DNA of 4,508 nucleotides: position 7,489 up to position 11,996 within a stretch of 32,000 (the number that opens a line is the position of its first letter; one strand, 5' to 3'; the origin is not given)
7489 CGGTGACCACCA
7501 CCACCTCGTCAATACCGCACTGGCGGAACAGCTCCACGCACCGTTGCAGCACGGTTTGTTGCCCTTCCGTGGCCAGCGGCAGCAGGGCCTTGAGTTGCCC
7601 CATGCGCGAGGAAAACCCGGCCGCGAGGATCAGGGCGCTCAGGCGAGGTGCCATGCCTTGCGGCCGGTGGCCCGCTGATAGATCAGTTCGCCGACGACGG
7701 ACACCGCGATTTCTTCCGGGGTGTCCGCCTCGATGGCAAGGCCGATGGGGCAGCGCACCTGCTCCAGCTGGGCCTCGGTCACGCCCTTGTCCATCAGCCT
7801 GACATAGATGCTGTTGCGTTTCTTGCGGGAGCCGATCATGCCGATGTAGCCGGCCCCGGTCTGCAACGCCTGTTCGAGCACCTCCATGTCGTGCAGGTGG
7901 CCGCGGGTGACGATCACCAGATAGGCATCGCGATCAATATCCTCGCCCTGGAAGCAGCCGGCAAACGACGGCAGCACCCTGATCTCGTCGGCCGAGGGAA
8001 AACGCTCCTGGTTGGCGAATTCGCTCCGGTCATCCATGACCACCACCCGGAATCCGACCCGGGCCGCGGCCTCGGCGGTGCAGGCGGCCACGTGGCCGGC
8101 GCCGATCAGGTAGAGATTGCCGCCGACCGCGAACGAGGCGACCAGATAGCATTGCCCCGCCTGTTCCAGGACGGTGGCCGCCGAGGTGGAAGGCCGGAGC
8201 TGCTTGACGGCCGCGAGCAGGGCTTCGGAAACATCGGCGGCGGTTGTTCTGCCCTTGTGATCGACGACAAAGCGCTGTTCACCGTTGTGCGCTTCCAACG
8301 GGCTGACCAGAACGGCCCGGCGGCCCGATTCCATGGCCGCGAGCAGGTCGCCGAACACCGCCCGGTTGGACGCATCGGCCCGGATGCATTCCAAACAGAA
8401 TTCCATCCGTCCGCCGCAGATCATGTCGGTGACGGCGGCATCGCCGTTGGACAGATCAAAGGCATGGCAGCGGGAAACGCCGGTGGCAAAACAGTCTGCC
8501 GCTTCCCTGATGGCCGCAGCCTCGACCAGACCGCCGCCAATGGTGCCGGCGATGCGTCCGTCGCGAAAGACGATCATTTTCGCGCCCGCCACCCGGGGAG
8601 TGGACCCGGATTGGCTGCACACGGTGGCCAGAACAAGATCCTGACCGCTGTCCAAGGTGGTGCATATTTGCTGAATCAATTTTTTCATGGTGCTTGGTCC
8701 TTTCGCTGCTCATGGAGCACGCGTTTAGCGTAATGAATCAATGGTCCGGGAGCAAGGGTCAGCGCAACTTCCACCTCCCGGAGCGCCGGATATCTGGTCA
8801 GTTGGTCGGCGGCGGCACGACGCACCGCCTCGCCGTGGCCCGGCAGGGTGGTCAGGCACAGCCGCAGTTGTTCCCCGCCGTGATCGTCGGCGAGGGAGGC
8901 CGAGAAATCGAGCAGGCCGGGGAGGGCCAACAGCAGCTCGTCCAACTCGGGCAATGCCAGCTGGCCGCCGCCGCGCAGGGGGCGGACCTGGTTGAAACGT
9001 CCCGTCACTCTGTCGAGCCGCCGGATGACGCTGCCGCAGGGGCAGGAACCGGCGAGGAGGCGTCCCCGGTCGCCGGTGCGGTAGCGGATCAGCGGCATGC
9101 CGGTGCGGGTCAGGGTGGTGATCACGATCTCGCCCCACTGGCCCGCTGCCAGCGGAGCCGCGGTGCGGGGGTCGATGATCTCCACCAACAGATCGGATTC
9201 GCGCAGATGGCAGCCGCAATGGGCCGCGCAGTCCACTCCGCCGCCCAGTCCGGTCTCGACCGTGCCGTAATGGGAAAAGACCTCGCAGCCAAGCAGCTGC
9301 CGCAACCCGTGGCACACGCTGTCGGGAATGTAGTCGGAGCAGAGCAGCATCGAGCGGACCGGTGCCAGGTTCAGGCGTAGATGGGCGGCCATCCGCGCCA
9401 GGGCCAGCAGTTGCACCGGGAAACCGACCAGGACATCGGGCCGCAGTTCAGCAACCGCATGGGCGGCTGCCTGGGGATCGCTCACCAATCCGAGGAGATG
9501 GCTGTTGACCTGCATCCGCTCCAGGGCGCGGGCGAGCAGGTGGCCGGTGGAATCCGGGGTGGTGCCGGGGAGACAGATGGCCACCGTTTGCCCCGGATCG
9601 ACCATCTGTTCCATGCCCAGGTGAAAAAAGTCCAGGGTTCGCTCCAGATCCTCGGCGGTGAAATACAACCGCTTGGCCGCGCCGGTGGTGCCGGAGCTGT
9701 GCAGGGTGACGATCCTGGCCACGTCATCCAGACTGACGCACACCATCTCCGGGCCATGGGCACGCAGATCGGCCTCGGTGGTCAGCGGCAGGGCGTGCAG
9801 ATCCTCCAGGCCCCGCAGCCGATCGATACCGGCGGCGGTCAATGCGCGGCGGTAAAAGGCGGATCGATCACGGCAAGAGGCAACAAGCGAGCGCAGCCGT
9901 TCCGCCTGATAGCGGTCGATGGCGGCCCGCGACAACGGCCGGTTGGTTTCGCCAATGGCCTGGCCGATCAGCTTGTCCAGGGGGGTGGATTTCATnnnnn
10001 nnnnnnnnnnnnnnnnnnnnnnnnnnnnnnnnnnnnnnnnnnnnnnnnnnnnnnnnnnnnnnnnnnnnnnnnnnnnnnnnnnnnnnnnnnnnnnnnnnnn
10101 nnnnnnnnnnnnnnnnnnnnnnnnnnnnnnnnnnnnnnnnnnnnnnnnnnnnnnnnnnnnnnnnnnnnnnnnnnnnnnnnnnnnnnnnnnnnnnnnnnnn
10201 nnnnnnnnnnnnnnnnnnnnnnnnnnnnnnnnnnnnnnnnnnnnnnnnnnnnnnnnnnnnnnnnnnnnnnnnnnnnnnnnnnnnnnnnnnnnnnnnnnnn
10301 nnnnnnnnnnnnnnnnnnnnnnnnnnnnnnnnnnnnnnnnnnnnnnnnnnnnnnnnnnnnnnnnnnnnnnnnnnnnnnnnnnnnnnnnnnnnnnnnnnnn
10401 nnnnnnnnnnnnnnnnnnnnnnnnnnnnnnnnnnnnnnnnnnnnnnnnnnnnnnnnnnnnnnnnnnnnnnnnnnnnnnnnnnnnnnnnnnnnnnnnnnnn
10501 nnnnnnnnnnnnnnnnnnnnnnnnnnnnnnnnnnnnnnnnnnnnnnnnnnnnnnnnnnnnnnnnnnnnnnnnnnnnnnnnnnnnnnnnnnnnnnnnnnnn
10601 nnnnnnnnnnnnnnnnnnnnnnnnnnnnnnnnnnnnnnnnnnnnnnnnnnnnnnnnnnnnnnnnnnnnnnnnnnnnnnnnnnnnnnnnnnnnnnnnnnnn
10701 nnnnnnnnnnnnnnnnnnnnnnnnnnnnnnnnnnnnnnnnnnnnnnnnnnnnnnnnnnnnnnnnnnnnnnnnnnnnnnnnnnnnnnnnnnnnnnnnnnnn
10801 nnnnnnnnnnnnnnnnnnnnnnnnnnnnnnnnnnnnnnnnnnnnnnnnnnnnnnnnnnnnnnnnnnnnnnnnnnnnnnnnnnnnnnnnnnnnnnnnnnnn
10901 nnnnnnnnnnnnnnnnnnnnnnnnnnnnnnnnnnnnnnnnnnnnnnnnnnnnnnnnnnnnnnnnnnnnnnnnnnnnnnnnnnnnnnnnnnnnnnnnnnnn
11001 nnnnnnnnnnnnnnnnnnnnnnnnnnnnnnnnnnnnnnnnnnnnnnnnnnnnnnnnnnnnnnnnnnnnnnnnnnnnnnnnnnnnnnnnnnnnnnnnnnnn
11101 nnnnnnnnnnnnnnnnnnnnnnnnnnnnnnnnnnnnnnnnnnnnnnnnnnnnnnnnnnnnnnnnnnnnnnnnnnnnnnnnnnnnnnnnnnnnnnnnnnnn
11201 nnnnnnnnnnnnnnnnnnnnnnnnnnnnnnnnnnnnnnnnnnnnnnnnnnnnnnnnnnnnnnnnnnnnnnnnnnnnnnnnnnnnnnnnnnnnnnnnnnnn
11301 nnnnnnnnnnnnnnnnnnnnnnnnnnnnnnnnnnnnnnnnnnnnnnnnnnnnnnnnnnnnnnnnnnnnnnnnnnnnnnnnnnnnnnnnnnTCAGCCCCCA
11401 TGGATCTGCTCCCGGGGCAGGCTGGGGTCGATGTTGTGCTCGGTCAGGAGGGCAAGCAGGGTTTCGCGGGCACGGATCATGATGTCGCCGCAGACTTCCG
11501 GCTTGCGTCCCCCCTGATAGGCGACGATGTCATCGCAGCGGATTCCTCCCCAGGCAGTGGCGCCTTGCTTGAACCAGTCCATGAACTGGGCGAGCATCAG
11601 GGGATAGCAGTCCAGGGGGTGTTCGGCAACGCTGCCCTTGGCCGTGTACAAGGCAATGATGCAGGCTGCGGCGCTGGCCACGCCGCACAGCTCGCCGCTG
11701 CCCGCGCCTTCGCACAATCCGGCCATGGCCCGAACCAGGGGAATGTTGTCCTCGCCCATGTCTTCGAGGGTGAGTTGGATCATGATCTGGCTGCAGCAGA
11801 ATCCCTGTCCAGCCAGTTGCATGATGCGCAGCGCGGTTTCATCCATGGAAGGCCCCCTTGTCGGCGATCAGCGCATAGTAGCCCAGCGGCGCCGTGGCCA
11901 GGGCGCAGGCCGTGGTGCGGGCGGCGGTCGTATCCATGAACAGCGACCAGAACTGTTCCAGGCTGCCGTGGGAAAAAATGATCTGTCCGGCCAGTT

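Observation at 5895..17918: Nine-gene, translationally coupled accessory module welded to a Mop-type aldehyde oxidoreductase; most genes are unexplained by known Moco biosynthesis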

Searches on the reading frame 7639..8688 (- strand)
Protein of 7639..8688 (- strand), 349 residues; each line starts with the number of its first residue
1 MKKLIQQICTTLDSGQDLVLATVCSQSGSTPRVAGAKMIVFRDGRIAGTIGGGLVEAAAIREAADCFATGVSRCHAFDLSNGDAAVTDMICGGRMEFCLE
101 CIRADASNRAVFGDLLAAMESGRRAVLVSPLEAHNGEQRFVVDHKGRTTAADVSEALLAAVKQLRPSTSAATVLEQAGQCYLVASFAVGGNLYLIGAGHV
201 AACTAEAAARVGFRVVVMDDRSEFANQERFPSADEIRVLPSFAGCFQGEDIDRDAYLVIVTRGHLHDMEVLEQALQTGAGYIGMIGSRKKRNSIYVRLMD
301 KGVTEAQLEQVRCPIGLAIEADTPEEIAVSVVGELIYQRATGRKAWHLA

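Call 5: search_protein_families(library=ncbifam, proteins=[window:7639-8688:-], max_evalue=0.001)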
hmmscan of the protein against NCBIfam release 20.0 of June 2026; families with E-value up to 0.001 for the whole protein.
window:7639-8688:- (349 aa): 2 families
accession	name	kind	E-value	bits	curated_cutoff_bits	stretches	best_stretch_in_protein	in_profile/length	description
NF045664.1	XdhC_rel_AOR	equivalog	7.9e-127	423.3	350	1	4-340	1-345/346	XdhC family aldehyde oxidoreductase maturation factor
TIGR02964.1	xanthine_xdhC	equivalog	7.7e-42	143.5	161.6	1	19-336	1-246/246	xanthine dehydrogenase accessory protein XdhC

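Call 6: search_protein_families(library=pfam, proteins=[window:7639-8688:-], max_evalue=0.001)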
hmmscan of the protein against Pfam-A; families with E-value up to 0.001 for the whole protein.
window:7639-8688:- (349 aa): 3 families
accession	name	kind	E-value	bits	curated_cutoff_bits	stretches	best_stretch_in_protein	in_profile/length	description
PF13478.12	XdhC_C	-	2.5e-44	151.2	29.7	1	192-335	1-125/125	XdhC Rossmann domain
PF02625.21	XdhC_CoxI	-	5.9e-22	77.8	24.3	1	12-77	2-67/68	XdhC and CoxI family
PF02826.25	2-Hacid_dh_C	-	0.00062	19.6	25.1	0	189-223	36-70/178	D-isomer specific 2-hydroxyacid dehydrogenase, NAD binding domain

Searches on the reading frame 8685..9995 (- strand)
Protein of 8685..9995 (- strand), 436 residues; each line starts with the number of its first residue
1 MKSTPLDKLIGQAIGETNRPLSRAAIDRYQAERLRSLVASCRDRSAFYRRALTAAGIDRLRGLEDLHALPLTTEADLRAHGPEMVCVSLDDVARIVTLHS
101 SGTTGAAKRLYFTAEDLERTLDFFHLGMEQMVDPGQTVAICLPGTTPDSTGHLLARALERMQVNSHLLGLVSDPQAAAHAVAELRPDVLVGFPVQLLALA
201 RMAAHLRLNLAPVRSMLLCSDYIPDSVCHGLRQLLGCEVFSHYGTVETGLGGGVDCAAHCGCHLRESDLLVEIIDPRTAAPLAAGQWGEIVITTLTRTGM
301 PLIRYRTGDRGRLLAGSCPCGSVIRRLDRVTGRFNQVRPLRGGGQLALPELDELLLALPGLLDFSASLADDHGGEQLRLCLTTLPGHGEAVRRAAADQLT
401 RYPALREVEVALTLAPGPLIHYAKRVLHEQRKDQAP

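Call 5: search_protein_families(library=ncbifam, proteins=[window:8685-9995:-], max_evalue=0.001)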
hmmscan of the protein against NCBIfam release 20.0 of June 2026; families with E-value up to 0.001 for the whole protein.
window:8685-9995:- (436 aa): 9 families
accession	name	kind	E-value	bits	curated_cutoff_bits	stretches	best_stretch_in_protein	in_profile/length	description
NF045666.1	DVU1553_fam_AMP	equivalog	1e-134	448.8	300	1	4-333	1-330/331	DVU_1553 family AMP-dependent CoA ligase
NF041878.1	paak_haloarch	equivalog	5.3e-44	150.5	700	1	19-342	6-333/427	phenylacetate--CoA ligase PaaK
TIGR02155.1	PA_CoA_ligase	equivalog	4.4e-36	124.3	646.3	2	179-356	161-338/422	phenylacetate--CoA ligase PaaK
NF053551.1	FlxY_rubin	equivalog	2.2e-35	122.2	520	2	224-370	215-358/424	flexirubin biosynthesis putative acyl-CoA ligase FlxY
NF041217.1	BagE_FevW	exception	1.2e-18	67.3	800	1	29-362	16-341/424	bagremycin/ferroverdin synthetase BagE/FevW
TIGR03335.1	F390_ftsA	equivalog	2.1e-17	63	458.7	1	22-326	10-322/445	coenzyme F390 synthetase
TIGR02304.1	aden_form_hyp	equivalog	2.5e-05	23.5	251.9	1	290-335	282-327/430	F390 synthetase-related protein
NF004837.0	PRK06187.1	subfamily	0.00014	20.3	476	1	85-249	163-324/531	long-chain-fatty-acid--CoA ligase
NF004229.0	PRK05677.1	subfamily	0.0003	19.4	879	0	83-255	200-370/563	long-chain-fatty-acid--CoA ligase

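Call 6: search_protein_families(library=pfam, proteins=[window:8685-9995:-], max_evalue=0.001)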
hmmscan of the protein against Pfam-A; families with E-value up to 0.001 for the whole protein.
window:8685-9995:- (436 aa): 1 family
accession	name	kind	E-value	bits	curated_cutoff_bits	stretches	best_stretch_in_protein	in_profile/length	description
PF00501.34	AMP-binding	-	4.5e-13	49.2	29.9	1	28-293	79-375/384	AMP-binding enzyme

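Call 46: search_solved_structures(query=window:8685-9995:-, max_evalue=0.001)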
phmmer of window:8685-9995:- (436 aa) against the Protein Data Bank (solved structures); distinct sequences matched with E-value up to 0.001: 8.
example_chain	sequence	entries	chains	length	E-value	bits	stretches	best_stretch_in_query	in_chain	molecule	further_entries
4r1l_A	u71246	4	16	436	3e-33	118.6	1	21-360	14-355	Phenylacetate-coenzyme A ligase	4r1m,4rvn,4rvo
2y27_A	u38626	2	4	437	5.2e-28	101.4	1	21-356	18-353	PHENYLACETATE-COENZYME A LIGASE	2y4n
2y4o_A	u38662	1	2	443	2.6e-25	92.5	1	21-380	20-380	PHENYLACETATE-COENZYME A LIGASE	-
9s3l_A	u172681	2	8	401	2.2e-24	89.5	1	45-360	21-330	Phenylacetate-CoA ligase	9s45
6wuq_A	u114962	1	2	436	7.3e-19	71.3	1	24-364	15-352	AjiA1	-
6siw_B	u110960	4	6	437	3e-16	62.6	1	14-366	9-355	PaaK-like ligase (AMP-dependent synthetase and ligase) | AMP-dependent synthetase and ligase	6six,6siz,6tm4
6siw_A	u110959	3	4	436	3.1e-16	62.6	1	14-366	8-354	PaaK-like ligase (AMP-dependent synthetase and ligase) | AMP-dependent synthetase and ligase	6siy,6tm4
6hdw_A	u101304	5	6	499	1.6e-10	43.8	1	26-360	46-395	2-hydroxyisobutyryl-CoA synthetase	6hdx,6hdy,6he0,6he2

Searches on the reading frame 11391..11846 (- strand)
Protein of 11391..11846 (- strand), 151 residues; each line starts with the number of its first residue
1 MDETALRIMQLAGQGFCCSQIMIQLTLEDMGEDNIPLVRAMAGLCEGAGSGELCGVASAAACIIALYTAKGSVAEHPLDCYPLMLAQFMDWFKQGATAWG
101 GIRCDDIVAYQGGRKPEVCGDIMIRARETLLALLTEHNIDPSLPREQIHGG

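Call 5: search_protein_families(library=ncbifam, proteins=[window:11391-11846:-], max_evalue=0.001)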
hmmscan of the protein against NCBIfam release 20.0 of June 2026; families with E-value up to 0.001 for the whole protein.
window:11391-11846:- (151 aa): 2 families
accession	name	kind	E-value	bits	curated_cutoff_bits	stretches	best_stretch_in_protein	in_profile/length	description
NF045669.1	DVU1555_fam_CGA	exception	2.2e-44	150.6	103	1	4-138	2-140/140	DVU_1555 family C-GCAxxG-C-C protein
TIGR01909.1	C_GCAxxG_C_C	subfamily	0.00032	20.8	47.4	1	18-132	3-118/120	C-GCAxxG-C-C family (seleno)protein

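Call 6: search_protein_families(library=pfam, proteins=[window:11391-11846:-], max_evalue=0.001)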
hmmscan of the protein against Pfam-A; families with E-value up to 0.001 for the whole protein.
window:11391-11846:- (151 aa): 1 family
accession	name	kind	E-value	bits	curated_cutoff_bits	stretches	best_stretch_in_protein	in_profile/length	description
PF09719.15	C_GCAxxG_C_C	-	4.4e-18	65.9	27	1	16-129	1-114/118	Putative redox-active protein (C_GCAxxG_C_C)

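Call 47: search_solved_structures(query=window:11391-11846:-, max_evalue=1)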
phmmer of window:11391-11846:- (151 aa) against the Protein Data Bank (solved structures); distinct sequences matched with E-value up to 1: 0.

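Call 60: search_protein_families(library=pfam, proteins=[window:11391-11846:-], max_evalue=10)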
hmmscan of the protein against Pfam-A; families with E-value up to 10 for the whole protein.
window:11391-11846:- (151 aa): 2 families
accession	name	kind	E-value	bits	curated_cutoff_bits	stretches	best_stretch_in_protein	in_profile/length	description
PF09719.15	C_GCAxxG_C_C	-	4.4e-18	65.9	27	1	16-129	1-114/118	Putative redox-active protein (C_GCAxxG_C_C)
PF19427.5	Insc_C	-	0.19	10.6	27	1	26-67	239-276/453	Protein inscuteable C-terminal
